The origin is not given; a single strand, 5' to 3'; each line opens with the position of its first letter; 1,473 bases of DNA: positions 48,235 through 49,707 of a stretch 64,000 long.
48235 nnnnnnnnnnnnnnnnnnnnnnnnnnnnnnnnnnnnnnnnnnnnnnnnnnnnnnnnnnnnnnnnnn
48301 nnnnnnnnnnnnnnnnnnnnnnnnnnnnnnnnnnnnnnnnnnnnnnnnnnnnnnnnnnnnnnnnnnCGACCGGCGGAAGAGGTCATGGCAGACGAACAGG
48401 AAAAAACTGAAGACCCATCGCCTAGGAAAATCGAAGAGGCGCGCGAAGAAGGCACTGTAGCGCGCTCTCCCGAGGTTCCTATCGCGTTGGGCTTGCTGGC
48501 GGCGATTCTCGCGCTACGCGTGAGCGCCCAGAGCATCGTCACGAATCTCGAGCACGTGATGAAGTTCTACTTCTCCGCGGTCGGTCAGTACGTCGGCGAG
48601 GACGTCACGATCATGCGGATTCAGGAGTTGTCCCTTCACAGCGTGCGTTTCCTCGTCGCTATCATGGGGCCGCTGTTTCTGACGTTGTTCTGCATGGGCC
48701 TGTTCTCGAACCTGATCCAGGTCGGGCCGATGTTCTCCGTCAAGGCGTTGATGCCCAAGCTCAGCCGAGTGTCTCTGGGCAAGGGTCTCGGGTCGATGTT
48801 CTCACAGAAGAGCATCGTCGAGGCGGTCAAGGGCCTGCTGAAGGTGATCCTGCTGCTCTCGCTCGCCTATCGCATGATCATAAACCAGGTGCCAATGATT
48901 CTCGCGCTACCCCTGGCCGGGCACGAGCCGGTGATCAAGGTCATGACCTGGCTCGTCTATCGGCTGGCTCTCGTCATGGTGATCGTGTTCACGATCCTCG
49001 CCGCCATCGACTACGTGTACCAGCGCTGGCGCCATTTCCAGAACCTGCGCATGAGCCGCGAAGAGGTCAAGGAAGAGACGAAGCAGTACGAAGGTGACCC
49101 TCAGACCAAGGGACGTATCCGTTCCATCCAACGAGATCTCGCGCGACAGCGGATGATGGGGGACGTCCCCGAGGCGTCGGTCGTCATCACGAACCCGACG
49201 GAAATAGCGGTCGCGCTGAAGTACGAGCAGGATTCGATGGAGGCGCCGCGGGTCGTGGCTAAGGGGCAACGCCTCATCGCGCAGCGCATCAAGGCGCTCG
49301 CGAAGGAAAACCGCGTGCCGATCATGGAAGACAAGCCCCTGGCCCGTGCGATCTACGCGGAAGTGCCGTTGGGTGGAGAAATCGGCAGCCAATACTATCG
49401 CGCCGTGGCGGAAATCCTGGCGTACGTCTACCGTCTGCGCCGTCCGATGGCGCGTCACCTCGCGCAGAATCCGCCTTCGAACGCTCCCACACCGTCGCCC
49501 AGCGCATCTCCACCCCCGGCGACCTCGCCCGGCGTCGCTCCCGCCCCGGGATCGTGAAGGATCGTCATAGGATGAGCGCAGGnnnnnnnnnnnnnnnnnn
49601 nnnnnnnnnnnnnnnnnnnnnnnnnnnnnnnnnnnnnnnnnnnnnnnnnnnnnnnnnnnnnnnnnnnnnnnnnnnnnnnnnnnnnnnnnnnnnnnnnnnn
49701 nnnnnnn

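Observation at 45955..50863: Zinc-finger-less ClpX paralog fused into a truncated flagellar export-gate operon (fliR-flhB-flhF without fliPQ, flhA or flhG)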

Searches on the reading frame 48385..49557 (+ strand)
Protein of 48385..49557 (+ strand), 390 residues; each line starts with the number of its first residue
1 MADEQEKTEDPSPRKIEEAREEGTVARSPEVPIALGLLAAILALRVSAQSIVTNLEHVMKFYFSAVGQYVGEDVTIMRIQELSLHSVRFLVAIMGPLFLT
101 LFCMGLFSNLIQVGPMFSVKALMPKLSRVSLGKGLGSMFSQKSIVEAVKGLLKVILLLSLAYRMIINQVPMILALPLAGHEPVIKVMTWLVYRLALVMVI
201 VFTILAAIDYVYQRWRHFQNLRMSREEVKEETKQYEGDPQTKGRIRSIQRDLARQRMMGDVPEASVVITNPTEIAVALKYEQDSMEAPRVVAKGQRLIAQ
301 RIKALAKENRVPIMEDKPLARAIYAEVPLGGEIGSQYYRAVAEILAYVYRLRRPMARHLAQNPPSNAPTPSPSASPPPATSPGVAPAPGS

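Call 3: search_protein_families(library=pfam, proteins=[window:48385-49557:+])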
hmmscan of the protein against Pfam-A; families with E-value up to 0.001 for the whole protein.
window:48385-49557:+ (390 aa): 1 family
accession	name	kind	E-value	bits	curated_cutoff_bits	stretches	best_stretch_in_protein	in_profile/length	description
PF01312.24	Bac_export_2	-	4e-119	398.2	24.4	1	5-348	1-335/335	FlhB HrpN YscU SpaS Family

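Call 4: search_protein_families(library=ncbifam, proteins=[window:48385-49557:+])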
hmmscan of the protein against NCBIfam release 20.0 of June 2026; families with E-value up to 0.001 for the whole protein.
window:48385-49557:+ (390 aa): 9 families
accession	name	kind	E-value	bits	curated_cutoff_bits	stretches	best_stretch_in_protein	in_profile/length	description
TIGR00328.1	flhB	equivalog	1.1e-112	376.8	349.25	1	5-353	1-346/348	flagellar biosynthesis protein FlhB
NF009411.0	PRK12772.1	equivalog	6.4e-96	322.1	739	1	4-353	262-608/610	fused FliR family export protein/FlhB family type III secretion system protein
TIGR01404.2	FlhB_rel_III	equivalog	8.2e-90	301.6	358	1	6-350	1-340/341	type III secretion system export apparatus subunit SctU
NF009364.0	PRK12721.1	equivalog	1.3e-69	235.1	381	1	5-350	2-342/352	EscU/YscU/HrcU family type III secretion system export apparatus switch protein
NF009117.0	PRK12468.1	equivalog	2e-68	230.9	712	1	4-354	6-353/386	flagellar biosynthesis protein FlhB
NF004950.0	PRK06298.1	equivalog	2e-55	188.3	434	1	6-352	3-345/360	type III secretion system protein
NF009412.0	PRK12773.1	equivalog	3.7e-53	180.7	886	1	2-353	298-647/649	flagellar biosynthesis protein FlhB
NF006017.0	PRK08156.1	equivalog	3.8e-40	138.2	394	1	6-326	3-313/367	EscU/YscU/HrcU family type III secretion system export apparatus switch protein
TIGR00789.1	flhB_rel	hypoth_equivalog_domain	9.7e-17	61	117.35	1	273-352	3-81/84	FlhB-like flagellar biosynthesis protein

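Call 46: find_related_loci(query=window:48385-49554:+, collection=metagenome_contigs, flank=10000)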
Query window:48385-49554:+ (390 aa) in metagenome_contigs; peptide patterns used: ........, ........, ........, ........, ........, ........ (x = any residue, [..] = any of these).
69 stretches matched a pattern; 6 encode a relative of the query (tblastn E <= 1e-3); 6 distinct loci.
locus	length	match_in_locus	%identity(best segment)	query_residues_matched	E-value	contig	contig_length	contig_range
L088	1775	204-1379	81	1-390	0e+0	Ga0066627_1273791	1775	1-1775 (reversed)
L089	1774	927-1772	96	1-282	0e+0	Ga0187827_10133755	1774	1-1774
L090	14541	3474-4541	38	1-368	2e-79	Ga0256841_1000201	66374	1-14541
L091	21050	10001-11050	37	1-353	5e-63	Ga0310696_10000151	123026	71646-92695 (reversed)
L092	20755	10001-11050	36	1-353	3e-62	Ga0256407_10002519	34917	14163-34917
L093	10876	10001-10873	34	1-294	1e-45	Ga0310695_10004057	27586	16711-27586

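Call 61: find_homologous_proteins(query=window:48385-49554:+, max_evalue=1e-20)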
Query window:48385-49554:+ (390 aa): 7387 proteins with E <= 1e-20 among 8000 candidates; the best 120 are listed.
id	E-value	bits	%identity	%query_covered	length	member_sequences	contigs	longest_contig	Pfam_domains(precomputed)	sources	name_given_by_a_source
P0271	2.4e-247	838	100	100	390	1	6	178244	PF01312.25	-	-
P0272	1.9e-234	795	95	100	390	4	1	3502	PF01312.25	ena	-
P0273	4.0e-210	715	85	100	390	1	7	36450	PF01312.25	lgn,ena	-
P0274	8.1e-205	698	83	95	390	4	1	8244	PF01312.25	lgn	-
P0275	9.8e-203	691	81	100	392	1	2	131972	PF01312.25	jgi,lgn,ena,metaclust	jgi:flagellar biosynthesis protein FlhB|metaclust:\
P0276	1.3e-195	667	83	92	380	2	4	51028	PF01312.25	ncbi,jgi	-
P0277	5.1e-145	501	62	98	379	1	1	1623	PF01312.25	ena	-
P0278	3.7e-138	478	60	91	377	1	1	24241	PF01312.25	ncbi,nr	ncbi:flagellar biosynthesis protein FlhB [Candidatus Poribacteria bacterium]|nr:flagellar biosynthes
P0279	8.5e-136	471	97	55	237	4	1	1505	PF01312.25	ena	-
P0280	5.4e-134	465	60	89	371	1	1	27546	PF01312.25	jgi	jgi:flagellar biosynthetic protein FlhB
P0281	1.6e-133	463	58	98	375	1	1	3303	PF01312.25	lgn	-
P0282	1.0e-131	457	57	99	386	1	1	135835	PF01312.25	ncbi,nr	ncbi:MAG: flagellar biosynthesis protein FlhB [Candidatus Poribacteria bacterium]|nr:MAG: flagellar 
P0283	1.1e-131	457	60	92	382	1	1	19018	PF01312.25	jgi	jgi:flagellar biosynthetic protein FlhB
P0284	4.5e-130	452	59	92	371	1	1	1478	PF01312.25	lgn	-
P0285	3.1e-127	442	59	92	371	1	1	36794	PF01312.25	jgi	-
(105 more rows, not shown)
